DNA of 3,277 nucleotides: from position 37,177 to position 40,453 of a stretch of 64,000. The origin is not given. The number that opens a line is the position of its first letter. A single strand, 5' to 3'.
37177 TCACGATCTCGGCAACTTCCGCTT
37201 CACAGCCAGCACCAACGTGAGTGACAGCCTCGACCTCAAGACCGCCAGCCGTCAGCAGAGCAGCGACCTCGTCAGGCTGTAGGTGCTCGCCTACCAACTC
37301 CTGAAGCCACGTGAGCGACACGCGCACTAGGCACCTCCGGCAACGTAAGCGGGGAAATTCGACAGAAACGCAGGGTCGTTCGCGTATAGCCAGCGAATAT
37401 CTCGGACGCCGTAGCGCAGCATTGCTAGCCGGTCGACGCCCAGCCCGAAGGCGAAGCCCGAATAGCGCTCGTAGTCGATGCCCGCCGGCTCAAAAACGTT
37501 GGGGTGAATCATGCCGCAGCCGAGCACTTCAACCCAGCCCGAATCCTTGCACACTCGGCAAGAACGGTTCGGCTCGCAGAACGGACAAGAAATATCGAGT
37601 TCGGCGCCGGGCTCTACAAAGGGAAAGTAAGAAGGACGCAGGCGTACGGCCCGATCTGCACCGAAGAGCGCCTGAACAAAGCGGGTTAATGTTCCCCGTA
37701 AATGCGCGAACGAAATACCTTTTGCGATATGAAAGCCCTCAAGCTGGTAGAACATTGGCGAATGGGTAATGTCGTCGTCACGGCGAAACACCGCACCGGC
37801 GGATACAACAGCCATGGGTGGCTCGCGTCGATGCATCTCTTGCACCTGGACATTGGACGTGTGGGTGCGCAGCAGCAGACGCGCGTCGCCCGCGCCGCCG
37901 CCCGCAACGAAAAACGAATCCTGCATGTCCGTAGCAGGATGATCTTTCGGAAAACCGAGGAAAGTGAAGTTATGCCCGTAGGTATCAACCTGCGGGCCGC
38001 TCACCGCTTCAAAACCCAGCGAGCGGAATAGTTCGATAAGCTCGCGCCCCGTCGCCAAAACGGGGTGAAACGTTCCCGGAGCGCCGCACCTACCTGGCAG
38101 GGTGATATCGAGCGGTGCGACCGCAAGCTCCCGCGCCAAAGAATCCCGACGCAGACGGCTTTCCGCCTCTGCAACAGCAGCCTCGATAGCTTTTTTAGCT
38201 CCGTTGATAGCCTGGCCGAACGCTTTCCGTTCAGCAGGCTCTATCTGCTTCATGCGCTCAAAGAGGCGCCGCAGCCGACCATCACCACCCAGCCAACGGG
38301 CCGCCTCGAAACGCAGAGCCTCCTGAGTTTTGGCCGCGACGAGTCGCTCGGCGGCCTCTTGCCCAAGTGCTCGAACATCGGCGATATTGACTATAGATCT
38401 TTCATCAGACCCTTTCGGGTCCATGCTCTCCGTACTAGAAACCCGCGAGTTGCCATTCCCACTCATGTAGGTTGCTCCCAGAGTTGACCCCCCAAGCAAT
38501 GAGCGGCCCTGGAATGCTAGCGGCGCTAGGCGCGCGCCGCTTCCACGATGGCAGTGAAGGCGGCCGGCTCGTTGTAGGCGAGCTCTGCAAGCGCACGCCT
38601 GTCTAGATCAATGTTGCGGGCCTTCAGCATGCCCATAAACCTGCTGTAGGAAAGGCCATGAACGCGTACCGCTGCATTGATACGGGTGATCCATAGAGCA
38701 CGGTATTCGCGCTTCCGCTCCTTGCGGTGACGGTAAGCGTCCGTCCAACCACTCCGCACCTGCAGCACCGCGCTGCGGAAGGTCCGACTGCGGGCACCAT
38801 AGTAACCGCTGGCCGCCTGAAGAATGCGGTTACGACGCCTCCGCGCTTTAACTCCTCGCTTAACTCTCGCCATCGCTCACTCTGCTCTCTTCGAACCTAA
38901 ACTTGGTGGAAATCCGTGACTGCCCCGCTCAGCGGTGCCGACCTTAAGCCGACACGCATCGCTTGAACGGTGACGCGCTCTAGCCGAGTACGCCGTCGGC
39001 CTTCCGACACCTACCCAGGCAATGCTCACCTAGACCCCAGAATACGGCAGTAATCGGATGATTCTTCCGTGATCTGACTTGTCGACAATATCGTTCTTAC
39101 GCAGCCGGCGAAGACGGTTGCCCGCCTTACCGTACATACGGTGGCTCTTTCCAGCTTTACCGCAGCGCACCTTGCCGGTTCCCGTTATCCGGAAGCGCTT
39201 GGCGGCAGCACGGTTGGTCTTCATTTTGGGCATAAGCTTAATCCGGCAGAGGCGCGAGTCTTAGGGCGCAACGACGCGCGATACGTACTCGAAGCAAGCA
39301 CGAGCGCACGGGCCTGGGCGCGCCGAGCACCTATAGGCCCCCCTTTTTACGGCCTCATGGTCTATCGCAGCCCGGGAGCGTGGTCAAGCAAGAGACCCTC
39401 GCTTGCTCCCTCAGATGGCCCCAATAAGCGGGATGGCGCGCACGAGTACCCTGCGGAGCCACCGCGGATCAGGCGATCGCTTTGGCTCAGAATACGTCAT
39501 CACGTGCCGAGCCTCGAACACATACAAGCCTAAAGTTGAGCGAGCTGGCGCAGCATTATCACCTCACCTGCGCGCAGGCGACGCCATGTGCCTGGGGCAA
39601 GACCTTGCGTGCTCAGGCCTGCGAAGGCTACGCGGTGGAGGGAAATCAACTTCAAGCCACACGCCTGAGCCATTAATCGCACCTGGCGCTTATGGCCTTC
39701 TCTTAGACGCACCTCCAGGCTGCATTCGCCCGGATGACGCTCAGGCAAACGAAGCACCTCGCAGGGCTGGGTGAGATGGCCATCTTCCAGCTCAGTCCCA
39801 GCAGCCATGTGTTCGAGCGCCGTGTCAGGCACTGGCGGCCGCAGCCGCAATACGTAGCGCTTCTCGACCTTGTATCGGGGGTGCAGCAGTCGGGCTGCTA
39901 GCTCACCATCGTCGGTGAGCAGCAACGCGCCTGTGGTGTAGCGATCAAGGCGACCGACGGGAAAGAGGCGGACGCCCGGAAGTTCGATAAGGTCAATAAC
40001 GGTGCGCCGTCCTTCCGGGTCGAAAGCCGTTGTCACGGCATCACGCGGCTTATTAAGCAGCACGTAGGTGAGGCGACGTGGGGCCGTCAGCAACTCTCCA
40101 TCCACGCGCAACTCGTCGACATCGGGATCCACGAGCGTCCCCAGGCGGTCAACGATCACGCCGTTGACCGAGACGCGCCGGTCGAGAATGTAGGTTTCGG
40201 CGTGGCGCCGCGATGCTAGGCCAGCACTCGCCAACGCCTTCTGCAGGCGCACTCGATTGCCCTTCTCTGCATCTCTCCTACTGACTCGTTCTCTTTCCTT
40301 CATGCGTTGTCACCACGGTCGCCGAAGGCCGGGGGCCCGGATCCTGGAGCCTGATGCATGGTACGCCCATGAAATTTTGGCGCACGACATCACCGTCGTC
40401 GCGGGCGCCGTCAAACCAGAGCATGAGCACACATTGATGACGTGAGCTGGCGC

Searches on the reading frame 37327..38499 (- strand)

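Call 19: search_protein_families(library=pfam, proteins=[window:37327-38499:-], max_evalue=0.001)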
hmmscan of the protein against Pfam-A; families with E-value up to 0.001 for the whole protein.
window:37327-38499:- (390 aa): 2 families
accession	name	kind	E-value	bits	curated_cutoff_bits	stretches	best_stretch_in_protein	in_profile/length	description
PF01409.25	tRNA-synt_2d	-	8.8e-88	294.4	19.8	1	130-382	2-246/246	tRNA synthetases class II core domain (F)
PF02912.23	Phe_tRNA-synt_N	-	4.7e-12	46.1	22.3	1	67-125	11-69/69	Aminoacyl tRNA synthetase class II, N-terminal domain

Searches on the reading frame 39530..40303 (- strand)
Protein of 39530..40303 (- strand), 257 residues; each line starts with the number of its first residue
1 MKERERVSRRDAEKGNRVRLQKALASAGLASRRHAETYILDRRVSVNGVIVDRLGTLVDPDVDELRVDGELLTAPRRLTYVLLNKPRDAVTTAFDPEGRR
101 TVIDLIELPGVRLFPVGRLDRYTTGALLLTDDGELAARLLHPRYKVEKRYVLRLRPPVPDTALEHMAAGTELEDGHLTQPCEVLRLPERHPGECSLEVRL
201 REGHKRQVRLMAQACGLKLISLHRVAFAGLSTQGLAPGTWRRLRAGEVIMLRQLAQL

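Call 58: search_protein_families(library=pfam, proteins=[window:39530-40303:-], max_evalue=0.0001)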
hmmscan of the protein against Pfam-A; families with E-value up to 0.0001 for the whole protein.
window:39530-40303:- (257 aa): 2 families
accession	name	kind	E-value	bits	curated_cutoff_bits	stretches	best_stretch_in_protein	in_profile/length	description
PF00849.27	PseudoU_synth_2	-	6.3e-16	59.4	26.8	1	80-214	2-152/152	RNA pseudouridylate synthase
PF01479.30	S4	-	2.6e-11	43.5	22.8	1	18-61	1-45/48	S4 domain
